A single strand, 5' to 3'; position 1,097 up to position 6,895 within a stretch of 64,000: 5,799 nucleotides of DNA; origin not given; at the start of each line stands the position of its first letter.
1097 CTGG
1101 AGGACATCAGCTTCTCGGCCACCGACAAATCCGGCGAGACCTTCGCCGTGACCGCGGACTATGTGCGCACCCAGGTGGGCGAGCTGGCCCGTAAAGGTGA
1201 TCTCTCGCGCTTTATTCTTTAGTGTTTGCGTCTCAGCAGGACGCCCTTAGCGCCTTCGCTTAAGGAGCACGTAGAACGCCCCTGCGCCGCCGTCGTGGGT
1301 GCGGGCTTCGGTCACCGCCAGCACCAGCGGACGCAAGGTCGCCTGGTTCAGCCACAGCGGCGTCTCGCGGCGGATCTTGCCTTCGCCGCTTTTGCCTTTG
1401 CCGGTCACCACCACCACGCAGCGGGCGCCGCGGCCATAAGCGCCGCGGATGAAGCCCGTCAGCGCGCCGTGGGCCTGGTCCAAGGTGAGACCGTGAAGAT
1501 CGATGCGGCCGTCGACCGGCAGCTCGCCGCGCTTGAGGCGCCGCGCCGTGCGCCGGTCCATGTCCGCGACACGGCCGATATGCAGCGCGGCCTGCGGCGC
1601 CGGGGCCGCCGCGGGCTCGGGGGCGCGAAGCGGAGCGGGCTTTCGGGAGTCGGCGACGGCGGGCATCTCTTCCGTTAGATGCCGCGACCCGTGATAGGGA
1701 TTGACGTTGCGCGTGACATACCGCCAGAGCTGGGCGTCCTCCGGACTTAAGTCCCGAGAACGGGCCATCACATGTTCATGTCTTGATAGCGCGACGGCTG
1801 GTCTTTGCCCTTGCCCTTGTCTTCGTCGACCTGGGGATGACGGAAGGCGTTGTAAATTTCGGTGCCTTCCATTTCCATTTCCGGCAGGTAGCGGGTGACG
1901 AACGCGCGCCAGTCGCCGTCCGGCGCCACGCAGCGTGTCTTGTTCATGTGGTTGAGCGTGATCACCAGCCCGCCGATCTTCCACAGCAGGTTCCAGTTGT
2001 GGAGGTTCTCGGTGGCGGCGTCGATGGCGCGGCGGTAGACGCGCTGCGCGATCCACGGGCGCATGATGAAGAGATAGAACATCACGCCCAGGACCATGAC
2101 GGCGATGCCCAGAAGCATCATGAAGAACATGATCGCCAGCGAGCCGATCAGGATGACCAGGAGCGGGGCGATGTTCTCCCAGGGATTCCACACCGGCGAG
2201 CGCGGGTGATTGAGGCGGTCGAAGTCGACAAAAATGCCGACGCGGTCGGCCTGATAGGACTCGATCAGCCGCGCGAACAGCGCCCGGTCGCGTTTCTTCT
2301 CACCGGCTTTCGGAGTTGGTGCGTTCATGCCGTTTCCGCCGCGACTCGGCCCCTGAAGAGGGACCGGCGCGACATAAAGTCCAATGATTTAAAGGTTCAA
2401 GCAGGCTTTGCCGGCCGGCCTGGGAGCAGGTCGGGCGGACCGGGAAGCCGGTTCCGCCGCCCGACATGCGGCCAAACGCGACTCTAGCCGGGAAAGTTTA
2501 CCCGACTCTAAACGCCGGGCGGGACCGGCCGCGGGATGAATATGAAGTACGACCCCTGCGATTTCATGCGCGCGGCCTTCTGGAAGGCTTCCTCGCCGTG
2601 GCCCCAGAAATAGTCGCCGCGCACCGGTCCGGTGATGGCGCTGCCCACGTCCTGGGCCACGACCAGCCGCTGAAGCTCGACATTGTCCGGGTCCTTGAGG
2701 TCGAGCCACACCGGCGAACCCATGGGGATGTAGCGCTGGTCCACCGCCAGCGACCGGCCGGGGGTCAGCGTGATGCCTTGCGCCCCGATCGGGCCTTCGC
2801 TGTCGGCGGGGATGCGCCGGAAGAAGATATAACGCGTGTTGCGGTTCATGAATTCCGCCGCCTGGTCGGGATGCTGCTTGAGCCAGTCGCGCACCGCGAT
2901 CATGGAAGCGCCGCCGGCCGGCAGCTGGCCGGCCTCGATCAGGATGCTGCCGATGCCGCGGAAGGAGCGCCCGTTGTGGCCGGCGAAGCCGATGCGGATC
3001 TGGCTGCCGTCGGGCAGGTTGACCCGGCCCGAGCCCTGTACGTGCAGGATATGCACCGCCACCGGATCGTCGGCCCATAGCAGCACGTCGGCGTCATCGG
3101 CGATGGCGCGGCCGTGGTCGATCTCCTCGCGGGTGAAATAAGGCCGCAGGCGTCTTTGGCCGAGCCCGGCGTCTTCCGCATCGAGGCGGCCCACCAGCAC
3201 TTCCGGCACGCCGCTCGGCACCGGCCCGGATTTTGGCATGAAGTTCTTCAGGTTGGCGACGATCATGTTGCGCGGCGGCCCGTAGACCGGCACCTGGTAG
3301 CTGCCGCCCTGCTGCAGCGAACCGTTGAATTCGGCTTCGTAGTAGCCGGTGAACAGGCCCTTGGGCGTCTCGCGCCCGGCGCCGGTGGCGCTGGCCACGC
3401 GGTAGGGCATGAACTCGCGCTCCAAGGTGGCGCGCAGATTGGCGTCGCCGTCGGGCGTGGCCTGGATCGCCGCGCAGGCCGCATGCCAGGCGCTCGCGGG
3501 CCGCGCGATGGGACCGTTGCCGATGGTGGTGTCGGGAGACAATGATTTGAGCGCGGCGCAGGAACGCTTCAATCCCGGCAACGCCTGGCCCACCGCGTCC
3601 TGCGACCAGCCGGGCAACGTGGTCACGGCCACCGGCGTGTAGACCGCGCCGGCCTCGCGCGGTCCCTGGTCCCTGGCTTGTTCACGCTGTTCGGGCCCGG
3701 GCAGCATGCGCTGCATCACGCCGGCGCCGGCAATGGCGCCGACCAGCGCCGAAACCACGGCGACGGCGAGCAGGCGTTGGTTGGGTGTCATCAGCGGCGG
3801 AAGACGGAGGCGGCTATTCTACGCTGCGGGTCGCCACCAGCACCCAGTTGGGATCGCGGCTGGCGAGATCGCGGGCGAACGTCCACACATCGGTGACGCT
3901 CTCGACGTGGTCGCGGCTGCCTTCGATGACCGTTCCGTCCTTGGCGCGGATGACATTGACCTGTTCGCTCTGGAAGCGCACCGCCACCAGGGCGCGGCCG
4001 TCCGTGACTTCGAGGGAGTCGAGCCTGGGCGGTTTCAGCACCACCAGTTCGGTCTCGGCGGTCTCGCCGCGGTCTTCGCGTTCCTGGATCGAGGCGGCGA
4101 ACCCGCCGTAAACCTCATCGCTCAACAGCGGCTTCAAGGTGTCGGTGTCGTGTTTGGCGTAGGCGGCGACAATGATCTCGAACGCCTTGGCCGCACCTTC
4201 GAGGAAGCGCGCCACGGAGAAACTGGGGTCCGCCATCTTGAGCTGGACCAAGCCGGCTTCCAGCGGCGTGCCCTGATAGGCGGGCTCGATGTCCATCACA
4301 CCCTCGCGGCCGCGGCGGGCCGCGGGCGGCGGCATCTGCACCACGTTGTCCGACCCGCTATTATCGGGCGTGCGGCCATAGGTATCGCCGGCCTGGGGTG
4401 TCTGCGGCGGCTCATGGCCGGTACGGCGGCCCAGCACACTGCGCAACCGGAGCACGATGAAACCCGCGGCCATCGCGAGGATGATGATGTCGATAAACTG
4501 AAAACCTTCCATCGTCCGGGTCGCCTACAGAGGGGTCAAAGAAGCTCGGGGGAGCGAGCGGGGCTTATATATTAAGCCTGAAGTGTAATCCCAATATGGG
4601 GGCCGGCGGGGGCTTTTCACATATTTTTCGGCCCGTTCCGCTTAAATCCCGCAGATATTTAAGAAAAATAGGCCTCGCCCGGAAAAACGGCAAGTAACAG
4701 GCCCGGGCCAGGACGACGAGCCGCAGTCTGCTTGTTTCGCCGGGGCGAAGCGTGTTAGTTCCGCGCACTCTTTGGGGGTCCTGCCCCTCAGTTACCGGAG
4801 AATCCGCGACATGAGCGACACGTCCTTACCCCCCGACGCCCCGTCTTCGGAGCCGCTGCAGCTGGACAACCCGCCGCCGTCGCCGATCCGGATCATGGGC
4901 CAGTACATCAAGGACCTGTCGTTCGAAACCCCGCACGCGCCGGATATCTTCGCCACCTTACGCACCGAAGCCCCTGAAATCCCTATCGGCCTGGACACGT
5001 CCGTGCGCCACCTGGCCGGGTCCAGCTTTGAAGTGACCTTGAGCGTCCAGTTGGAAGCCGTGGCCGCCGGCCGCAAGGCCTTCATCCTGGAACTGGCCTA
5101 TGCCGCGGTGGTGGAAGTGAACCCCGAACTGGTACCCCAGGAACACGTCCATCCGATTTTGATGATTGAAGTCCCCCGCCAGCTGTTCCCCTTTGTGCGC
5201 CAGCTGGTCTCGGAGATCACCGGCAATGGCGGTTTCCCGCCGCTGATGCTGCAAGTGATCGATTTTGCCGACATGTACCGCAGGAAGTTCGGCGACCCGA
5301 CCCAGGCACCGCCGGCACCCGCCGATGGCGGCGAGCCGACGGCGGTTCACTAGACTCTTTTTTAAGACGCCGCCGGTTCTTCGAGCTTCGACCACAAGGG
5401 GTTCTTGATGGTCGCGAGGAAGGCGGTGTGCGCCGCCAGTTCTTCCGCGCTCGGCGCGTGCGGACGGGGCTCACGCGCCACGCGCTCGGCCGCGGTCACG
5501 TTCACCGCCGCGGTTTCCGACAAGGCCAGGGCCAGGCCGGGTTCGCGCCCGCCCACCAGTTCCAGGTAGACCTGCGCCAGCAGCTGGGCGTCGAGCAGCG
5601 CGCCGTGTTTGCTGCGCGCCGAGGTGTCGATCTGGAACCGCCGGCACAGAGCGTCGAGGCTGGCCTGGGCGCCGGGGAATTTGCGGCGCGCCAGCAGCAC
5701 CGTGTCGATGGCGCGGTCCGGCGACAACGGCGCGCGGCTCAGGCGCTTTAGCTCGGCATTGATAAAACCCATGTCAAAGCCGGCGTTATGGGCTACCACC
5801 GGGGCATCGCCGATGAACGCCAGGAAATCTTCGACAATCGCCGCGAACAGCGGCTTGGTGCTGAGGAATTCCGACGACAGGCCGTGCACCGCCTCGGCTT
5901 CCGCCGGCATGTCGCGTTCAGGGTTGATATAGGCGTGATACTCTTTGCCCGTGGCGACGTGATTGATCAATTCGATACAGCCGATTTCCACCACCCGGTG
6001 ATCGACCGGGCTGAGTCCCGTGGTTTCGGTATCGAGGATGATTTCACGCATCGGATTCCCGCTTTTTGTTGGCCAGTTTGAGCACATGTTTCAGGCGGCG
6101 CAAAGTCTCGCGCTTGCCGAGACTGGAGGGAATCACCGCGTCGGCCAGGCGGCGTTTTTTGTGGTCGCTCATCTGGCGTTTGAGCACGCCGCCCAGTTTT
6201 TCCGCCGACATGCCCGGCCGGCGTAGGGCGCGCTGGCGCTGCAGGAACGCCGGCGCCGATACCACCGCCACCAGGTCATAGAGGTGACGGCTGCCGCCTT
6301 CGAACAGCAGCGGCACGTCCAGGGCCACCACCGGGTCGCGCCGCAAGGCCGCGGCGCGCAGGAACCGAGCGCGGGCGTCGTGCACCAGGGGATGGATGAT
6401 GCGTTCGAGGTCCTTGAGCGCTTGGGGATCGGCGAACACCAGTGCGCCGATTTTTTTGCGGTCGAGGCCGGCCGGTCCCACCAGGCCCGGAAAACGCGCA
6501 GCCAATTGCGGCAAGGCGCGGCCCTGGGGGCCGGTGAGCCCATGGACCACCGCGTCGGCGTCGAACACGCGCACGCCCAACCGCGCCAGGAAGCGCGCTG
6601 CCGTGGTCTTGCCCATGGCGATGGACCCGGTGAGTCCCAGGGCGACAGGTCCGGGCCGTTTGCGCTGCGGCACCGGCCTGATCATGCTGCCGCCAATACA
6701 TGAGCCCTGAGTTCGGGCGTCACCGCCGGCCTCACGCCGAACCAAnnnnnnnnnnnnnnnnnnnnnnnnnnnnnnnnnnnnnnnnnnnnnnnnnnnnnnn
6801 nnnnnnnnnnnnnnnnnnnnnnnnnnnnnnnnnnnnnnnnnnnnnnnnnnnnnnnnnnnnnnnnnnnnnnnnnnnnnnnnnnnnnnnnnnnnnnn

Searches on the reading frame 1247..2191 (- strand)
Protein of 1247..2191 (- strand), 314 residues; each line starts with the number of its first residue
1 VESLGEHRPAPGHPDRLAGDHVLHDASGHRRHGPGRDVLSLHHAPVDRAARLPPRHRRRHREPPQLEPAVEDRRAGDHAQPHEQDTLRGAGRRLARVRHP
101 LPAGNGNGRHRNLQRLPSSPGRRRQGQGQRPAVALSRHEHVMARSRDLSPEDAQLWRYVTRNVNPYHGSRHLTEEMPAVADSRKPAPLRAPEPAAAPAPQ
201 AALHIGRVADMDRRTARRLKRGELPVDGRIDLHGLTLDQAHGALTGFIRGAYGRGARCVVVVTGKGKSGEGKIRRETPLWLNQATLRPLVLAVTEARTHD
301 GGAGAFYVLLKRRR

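Call 10: search_protein_families(library=ncbifam, proteins=[window:1247-2191:-], max_evalue=0.00001)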
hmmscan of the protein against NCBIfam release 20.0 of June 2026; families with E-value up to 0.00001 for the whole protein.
window:1247-2191:- (314 aa): 2 families
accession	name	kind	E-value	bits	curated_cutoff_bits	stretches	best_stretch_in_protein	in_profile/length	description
NF033154.1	endonuc_SmrA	equivalog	8.4e-17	61.5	180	1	217-312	79-174/189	DNA endonuclease SmrA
NF003432.0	PRK04946.1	equivalog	7.9e-13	48.7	128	1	210-311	78-173/181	endonuclease SmrB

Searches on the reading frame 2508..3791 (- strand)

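Call 10: search_protein_families(library=ncbifam, proteins=[window:2508-3791:-], max_evalue=0.00001)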
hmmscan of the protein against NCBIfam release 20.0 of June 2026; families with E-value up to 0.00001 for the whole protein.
window:2508-3791:- (427 aa): 1 family
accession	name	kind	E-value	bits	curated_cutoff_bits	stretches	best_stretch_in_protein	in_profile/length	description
NF008366.0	PRK11162.1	equivalog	9.7e-32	110.3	242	1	218-413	150-349/366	murein transglycosylase A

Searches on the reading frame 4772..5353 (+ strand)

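Call 10: search_protein_families(library=ncbifam, proteins=[window:4772-5353:+], max_evalue=0.00001)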
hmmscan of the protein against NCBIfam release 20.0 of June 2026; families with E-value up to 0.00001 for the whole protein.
window:4772-5353:+ (193 aa): 7 families
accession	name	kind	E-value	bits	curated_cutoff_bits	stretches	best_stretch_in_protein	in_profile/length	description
NF004392.0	PRK05751.1-3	equivalog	4.9e-47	159.7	143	1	36-174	12-148/160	protein-export chaperone SecB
TIGR00809.1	secB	equivalog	4.1e-28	98.1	102.8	1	39-171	7-135/140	protein-export chaperone SecB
NF004394.0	PRK05751.1-5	equivalog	3.3e-27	95.2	181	1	41-175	12-142/156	protein-export chaperone SecB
NF004393.0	PRK05751.1-4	equivalog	4.1e-27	94.8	180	1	40-173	18-147/165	protein-export chaperone SecB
NF004391.0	PRK05751.1-2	equivalog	3.6e-25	88.6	223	1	40-175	23-154/171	protein-export chaperone SecB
NF004390.0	PRK05751.1-1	equivalog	6.1e-16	58.6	277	1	40-169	12-137/155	protein-export chaperone SecB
NF009590.0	PRK13031.1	equivalog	1e-08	35.7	244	1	40-173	10-140/149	preprotein translocase subunit SecB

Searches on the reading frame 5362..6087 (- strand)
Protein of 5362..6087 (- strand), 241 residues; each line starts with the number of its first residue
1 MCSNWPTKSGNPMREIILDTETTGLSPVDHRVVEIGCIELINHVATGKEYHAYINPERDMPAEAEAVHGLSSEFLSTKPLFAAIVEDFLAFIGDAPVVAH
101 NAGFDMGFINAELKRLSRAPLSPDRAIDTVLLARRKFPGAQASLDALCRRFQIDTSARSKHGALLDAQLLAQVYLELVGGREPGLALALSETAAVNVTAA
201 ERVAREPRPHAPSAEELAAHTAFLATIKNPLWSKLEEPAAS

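Call 5: search_protein_families(library=ncbifam, proteins=[window:5362-6087:-])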
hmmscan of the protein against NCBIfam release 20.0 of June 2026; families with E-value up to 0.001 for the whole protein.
window:5362-6087:- (241 aa): 27 families (the best 25 are shown)
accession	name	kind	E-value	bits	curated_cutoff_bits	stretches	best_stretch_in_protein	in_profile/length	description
TIGR01406.1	dnaQ_proteo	equivalog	4.1e-79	265.4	222.7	1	14-232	1-229/231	DNA polymerase III subunit epsilon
NF004316.1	PRK05711.1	equivalog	2.9e-78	262.7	196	1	13-232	1-232/234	DNA polymerase III subunit epsilon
TIGR00573.1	dnaq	subfamily_domain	1.9e-48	164.8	71.5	1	15-181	9-177/217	exonuclease, DNA polymerase III, epsilon subunit family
NF005906.0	PRK07883.1-4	equivalog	1.5e-31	109.4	495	1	16-178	9-168/563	DEDD exonuclease domain-containing protein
NF005289.0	PRK06807.1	equivalog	2.6e-28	99.2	335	1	16-178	11-169/313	3'-5' exonuclease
NF001688.0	PRK00448.1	equivalog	1e-27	96.2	873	1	16-178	426-585/1445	PolC-type DNA polymerase III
NF005836.0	PRK07740.1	equivalog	5e-26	91.6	261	1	15-177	61-222/244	hypothetical protein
TIGR01405.1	polC_Gram_pos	equivalog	7.2e-26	90.2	1043.45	1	16-178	192-351/1211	DNA polymerase III subunit alpha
NF005907.0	PRK07883.1-5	equivalog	8.9e-26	90.4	454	1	12-179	24-193/584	DEDD exonuclease domain-containing protein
NF005981.0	PRK08074.1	equivalog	2.6e-24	85.3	789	1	14-178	4-166/931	ATP-dependent DNA helicase DinG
NF005905.0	PRK07883.1-3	equivalog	8.6e-24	84.1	508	1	16-178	27-188/581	DEDD exonuclease domain-containing protein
NF004719.0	PRK06063.1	equivalog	1.3e-23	83.4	389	1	16-212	19-212/331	DEDDh family exonuclease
TIGR01407.1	dinG_rel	hypoth_equivalog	6.3e-23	81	547.7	1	17-175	4-159/889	putative DnaQ family exonuclease/DinG family helicase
NF004964.0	PRK06310.1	equivalog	2.7e-21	76.1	236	1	16-177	10-170/250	DNA polymerase III subunit epsilon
NF006601.0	PRK09145.1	equivalog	4.1e-20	72.1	189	1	16-182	32-202/207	3'-5' exonuclease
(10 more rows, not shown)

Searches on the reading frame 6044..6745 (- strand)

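Call 5: search_protein_families(library=ncbifam, proteins=[window:6044-6745:-])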
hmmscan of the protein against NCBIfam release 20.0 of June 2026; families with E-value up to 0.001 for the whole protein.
window:6044-6745:- (233 aa): 2 families
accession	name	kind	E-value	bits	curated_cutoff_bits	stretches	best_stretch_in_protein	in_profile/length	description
NF002879.0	PRK03333.1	equivalog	1.1e-30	107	215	1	35-217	3-185/395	dephospho-CoA kinase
TIGR00152.1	TIGR00152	equivalog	1.6e-30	106.4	65.55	1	36-208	2-176/188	dephospho-CoA kinase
